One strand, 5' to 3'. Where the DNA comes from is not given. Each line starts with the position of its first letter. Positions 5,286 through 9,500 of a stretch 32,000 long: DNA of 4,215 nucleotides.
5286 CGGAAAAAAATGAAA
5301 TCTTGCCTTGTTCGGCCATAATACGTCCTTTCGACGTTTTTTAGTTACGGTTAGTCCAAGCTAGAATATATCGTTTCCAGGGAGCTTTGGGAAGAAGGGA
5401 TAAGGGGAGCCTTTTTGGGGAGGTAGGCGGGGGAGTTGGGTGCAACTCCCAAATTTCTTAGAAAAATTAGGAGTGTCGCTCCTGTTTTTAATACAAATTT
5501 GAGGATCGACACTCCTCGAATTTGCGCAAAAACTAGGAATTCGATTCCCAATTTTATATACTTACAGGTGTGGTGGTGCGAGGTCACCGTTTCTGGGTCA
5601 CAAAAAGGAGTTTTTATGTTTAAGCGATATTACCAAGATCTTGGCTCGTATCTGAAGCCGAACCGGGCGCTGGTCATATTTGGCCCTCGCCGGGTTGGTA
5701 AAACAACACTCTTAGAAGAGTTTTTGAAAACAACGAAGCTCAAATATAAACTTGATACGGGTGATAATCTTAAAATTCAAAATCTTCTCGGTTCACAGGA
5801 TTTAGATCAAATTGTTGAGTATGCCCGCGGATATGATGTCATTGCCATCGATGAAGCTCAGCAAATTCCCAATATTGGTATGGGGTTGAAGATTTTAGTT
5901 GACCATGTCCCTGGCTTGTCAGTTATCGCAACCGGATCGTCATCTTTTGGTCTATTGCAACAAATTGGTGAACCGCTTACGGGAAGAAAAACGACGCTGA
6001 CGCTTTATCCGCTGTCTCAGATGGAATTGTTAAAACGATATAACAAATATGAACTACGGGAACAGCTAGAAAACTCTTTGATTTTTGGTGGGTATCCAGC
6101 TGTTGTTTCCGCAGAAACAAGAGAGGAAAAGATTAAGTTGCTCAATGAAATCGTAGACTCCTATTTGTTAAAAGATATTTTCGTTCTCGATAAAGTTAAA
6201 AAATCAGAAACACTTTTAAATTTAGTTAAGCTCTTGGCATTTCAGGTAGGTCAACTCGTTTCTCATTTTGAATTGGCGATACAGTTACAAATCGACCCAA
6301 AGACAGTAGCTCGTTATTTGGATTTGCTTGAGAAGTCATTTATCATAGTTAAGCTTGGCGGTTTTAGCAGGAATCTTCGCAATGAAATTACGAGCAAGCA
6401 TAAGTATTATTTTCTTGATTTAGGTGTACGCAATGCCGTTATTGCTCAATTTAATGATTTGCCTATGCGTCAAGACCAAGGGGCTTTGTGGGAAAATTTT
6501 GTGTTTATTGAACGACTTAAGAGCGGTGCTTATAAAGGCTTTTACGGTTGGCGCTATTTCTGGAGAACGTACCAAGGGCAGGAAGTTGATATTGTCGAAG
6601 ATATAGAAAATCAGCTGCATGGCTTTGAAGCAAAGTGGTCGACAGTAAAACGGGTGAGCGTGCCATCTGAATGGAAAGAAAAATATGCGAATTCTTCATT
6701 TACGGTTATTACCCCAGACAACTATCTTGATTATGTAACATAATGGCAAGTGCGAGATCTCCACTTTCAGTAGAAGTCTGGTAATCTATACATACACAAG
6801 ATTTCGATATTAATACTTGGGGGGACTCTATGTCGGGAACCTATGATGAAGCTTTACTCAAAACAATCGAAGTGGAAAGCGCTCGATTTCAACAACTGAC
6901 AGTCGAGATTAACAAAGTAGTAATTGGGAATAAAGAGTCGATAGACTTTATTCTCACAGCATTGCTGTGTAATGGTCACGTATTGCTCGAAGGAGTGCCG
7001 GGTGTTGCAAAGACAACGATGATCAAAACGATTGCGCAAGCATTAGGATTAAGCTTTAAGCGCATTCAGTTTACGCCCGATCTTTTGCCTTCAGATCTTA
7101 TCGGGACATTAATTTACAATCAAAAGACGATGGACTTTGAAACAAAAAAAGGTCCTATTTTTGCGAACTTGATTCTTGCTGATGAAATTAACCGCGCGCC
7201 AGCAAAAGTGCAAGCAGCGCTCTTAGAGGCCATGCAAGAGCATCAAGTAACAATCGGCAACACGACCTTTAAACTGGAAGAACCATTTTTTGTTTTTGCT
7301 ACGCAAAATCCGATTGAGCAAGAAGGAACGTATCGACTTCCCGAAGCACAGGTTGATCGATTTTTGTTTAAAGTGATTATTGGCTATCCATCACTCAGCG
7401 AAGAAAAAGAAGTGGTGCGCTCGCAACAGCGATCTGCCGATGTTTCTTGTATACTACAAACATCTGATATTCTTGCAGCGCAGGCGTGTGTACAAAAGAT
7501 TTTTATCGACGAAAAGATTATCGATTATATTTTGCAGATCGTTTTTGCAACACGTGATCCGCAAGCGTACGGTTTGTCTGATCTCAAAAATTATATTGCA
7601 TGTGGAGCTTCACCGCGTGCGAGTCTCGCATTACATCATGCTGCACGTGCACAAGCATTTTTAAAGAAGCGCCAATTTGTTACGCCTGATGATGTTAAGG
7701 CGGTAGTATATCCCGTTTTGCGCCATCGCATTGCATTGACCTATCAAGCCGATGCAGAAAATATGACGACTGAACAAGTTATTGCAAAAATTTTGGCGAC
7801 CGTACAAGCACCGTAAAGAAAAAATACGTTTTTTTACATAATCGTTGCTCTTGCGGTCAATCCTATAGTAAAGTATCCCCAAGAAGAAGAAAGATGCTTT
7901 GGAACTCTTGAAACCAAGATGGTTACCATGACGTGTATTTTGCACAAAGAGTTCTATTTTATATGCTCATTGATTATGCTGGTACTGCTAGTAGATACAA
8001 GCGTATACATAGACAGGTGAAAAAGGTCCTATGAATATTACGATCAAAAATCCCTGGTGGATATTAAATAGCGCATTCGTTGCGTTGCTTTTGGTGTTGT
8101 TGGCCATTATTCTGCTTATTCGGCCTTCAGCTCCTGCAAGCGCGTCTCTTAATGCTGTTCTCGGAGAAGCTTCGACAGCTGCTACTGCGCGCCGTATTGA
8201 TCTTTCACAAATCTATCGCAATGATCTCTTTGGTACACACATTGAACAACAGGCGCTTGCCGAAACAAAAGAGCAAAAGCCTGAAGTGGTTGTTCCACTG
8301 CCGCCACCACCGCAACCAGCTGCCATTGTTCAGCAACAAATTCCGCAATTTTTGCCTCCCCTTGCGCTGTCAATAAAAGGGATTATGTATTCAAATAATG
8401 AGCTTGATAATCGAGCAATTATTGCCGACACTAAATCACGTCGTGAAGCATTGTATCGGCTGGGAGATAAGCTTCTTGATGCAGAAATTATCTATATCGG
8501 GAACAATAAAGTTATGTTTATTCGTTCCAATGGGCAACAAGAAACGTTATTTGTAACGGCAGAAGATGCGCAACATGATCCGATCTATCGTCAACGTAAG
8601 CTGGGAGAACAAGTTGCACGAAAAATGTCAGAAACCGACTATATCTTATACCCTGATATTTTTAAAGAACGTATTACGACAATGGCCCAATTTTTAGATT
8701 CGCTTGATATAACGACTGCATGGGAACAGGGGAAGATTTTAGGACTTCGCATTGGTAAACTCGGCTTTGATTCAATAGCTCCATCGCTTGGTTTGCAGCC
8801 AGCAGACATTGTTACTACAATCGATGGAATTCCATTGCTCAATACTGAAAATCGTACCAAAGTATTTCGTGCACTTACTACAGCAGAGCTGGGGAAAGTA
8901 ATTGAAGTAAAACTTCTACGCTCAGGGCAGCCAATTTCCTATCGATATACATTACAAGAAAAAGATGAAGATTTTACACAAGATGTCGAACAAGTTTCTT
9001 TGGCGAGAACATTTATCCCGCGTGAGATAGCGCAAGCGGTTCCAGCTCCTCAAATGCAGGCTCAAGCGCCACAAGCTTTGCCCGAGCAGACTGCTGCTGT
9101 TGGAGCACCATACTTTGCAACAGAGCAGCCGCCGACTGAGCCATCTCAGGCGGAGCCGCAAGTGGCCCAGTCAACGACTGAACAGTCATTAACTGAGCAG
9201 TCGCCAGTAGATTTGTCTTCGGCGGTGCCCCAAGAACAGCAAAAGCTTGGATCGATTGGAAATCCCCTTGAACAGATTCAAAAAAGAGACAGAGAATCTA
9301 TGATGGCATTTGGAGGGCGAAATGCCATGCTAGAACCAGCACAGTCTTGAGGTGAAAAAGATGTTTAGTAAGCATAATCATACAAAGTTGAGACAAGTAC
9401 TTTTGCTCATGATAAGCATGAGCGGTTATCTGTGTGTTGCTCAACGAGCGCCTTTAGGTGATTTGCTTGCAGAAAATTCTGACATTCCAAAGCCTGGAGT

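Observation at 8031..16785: Five-gene operon with two full-length GspD-type secretins around a single GspL/PilMN and GspM/PilO pair, with no motor, platform or pilins nearby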

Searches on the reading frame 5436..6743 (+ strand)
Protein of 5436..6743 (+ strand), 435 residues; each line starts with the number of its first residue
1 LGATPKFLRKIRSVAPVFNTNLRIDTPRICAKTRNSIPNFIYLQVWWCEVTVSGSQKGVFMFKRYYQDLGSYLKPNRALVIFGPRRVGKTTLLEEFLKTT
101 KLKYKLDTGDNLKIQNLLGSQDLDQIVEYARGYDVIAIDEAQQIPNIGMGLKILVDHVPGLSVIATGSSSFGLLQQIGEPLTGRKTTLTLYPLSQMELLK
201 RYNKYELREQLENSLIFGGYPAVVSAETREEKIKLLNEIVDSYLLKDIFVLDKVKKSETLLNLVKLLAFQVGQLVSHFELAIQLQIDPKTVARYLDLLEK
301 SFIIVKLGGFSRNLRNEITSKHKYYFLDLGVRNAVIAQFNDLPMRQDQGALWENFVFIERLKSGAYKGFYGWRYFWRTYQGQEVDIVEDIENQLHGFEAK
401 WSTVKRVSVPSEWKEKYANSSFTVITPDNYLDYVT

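Call 5: search_protein_families(library=pfam, proteins=[window:5436-6743:+], max_evalue=0.001)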
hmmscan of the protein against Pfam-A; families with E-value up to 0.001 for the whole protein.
window:5436-6743:+ (435 aa): 5 families
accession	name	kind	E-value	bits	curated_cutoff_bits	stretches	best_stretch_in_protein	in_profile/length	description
PF13635.12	DUF4143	-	4.8e-36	124.3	28.1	1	246-402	2-160/160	Domain of unknown function (DUF4143)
PF13173.12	AAA_14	-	5.2e-27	94.8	27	1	76-199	2-129/129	AAA domain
PF01637.24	ATPase_2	-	2.9e-05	24.4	33.2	1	75-102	19-46/225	ATPase domain predominantly from Archaea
PF13401.12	AAA_22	-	0.00015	22.6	27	0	77-100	6-29/130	AAA domain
PF00910.28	RNA_helicase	-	0.00043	21.2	21.5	0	80-145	2-62/105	RNA helicase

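Call 52: search_protein_families(library=ncbifam, proteins=[window:5436-6743:+], max_evalue=0.01)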
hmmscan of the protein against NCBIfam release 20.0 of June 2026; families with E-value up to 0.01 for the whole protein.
window:5436-6743:+ (435 aa): 2 families
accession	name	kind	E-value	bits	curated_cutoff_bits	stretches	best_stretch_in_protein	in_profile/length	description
TIGR01884.1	cas_HTH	subfamily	0.00015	21.2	60.2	1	215-315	100-195/202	CRISPR-associated CARF protein Csa3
NF053860.1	DS41_1_antiphage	equivalog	0.0046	16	370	0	59-101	22-64/448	anti-phage protein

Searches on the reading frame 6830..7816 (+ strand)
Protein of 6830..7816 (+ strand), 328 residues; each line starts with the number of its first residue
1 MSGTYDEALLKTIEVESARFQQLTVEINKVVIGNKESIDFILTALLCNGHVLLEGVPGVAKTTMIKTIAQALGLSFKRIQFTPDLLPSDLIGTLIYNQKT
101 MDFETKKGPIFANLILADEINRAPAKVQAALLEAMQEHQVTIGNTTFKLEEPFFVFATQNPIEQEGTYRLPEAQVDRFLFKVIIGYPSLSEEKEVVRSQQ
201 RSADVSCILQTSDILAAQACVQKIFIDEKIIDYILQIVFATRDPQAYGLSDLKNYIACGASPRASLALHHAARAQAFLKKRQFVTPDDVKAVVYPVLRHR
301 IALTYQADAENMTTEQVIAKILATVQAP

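Call 5: search_protein_families(library=pfam, proteins=[window:6830-7816:+], max_evalue=0.001)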
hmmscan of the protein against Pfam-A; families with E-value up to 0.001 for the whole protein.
window:6830-7816:+ (328 aa): 8 families
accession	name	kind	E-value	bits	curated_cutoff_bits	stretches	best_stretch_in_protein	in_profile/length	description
PF07726.17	AAA_3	-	2.1e-66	222.2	27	1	50-180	1-131/131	ATPase family associated with various cellular activities (AAA)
PF17863.7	AAA_lid_2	-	4.1e-23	81.3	22.7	1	254-321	7-74/74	AAA lid domain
PF07728.20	AAA_5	-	5.9e-15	55.9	22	1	50-178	1-139/139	AAA domain (dynein-related subfamily)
PF20030.5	bpMoxR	-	4.1e-13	49.3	27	1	20-187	3-169/205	MoxR domain in the MoxR-vWA-beta-propeller ternary systems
PF00004.35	AAA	-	1.2e-06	29.4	21.2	1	51-178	1-123/131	ATPase family associated with various cellular activities (AAA)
PF05496.18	RuvB_N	-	3.8e-06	27.2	27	1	49-142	34-115/159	Holliday junction DNA helicase RuvB P-loop domain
PF00493.29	MCM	-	3.8e-05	23.4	23.3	1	47-162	56-174/224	MCM P-loop domain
PF00158.32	Sigma54_activat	-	0.00062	19.9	20.2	0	48-164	22-147/168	Sigma-54 interaction domain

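Call 52: search_protein_families(library=ncbifam, proteins=[window:6830-7816:+], max_evalue=0.01)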
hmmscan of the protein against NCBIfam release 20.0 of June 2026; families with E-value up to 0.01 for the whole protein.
window:6830-7816:+ (328 aa): 10 families
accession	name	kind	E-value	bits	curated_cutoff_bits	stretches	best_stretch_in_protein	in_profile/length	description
TIGR02031.1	BchD-ChlD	equivalog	7.6e-12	44.7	499.55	1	51-312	19-282/608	magnesium chelatase ATPase subunit D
NF047784.1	MadB_ATPase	equivalog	6.8e-09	35.3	475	1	114-206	141-228/298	MadB family AAA-type ATPase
TIGR00635.1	ruvB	equivalog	3e-06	26.5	299.05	1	49-142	31-112/305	Holliday junction branch migration DNA helicase RuvB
NF000868.0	PRK00080.1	equivalog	4.2e-06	25.9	282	1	49-142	52-133/330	Holliday junction branch migration DNA helicase RuvB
TIGR02442.1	Cob-chelat-sub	hypoth_equivalog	9.6e-06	24.3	779.45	1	212-308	237-317/641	putative cobaltochelatase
TIGR00764.1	lon_rel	equivalog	1.2e-05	24.2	516.6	1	30-72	19-61/608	ATP-dependent protease LonB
NF010054.0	PRK13531.1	equivalog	0.0002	20.6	681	1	18-236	9-234/498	ATPase RavA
TIGR02030.1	BchI-ChlI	equivalog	0.00022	20.5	466.95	1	261-321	274-335/337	magnesium chelatase ATPase subunit I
TIGR02640.1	gas_vesic_GvpN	equivalog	0.0014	18.1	266.8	0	117-206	111-204/262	gas vesicle protein GvpN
NF001679.0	PRK00440.1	equivalog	0.0065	15.6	303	0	50-139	41-131/322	replication factor C small subunit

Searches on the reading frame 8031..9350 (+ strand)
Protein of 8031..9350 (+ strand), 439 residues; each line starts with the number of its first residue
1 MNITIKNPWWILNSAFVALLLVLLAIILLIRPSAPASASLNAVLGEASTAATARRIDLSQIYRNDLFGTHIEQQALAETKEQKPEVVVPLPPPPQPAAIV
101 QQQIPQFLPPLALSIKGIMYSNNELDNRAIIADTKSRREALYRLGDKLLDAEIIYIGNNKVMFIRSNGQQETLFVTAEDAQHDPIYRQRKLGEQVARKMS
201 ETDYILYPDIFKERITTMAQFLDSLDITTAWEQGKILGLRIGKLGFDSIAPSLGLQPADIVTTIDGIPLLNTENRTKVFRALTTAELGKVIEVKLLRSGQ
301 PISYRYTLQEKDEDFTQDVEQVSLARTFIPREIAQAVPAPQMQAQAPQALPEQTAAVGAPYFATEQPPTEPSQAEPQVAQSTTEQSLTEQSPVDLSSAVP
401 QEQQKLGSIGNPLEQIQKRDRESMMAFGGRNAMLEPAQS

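Call 3: search_protein_families(library=pfam, proteins=[window:8031-9350:+], max_evalue=0.01)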
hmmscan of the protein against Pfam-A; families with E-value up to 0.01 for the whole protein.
window:8031-9350:+ (439 aa): 2 families
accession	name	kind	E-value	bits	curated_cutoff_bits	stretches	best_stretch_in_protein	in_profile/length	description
PF11356.14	T2SSC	-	6.2e-09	36.3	27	1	14-174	4-140/141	Type II secretion system protein C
PF17820.7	PDZ_6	-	0.0056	16.8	27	0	248-297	9-54/54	PDZ domain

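Call 4: search_protein_families(library=ncbifam, proteins=[window:8031-9350:+], max_evalue=0.01)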
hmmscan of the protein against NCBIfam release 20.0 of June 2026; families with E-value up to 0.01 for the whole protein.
window:8031-9350:+ (439 aa): 5 families
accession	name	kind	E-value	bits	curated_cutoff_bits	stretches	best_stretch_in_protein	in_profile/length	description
NF041515.1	GspC_delta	equivalog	7.8e-21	75.1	150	1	10-308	5-310/311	type II secretion system protein GspC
TIGR01713.1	typeII_sec_gspC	equivalog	8.8e-12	45.2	101.6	1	108-301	78-252/259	type II secretion system protein GspC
NF041616.1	T2SS_C_SYNERG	exception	9.8e-06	25.1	200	1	227-308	217-295/296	type II secretion system protein GspC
TIGR02037.1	degP_htrA_DO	subfamily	0.0016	17.4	416.2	1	238-333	260-353/434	Do family serine endopeptidase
NF007526.1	PRK10139.1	equivalog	0.0073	15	756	0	247-313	301-364/456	serine endoprotease DegQ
